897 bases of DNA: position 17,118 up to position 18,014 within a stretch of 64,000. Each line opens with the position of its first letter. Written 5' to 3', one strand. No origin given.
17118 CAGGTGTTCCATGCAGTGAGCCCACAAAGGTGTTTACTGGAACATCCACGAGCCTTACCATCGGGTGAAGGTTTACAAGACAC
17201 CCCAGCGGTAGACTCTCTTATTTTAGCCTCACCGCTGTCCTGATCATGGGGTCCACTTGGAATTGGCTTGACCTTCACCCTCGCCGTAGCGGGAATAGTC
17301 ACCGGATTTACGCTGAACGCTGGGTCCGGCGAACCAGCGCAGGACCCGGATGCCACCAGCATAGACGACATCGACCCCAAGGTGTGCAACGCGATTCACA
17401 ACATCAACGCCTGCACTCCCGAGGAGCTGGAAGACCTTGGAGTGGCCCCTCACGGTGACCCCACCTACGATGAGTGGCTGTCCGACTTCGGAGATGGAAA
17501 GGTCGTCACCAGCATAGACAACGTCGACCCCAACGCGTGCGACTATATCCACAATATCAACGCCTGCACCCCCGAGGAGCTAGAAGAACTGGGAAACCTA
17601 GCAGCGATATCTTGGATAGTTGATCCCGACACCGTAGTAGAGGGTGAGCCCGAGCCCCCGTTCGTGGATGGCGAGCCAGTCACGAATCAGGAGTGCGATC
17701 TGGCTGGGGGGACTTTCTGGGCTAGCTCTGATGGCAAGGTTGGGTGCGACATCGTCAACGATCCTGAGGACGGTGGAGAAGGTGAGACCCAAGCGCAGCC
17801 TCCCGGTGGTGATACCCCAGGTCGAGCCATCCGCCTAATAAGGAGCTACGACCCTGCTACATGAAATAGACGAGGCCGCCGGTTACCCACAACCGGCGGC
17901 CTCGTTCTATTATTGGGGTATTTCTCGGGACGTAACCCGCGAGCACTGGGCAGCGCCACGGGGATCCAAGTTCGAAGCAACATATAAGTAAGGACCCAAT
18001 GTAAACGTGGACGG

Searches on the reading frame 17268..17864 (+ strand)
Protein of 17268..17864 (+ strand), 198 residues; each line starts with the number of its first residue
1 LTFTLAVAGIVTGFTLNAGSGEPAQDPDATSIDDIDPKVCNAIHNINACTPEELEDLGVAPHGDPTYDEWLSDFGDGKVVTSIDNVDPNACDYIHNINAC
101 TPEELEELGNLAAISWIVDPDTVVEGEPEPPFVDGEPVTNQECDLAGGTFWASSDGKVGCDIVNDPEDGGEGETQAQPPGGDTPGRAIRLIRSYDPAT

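Call 13: search_protein_families(library=ncbifam, proteins=[window:17268-17864:+], max_evalue=0.00001)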
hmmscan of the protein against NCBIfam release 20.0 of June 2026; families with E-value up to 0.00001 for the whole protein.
window:17268-17864:+ (198 aa): 0 families

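Call 37: search_protein_families(library=pfam, proteins=[window:17268-17864:+], max_evalue=0.001)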
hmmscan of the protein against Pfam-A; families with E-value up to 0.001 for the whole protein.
window:17268-17864:+ (198 aa): 0 families
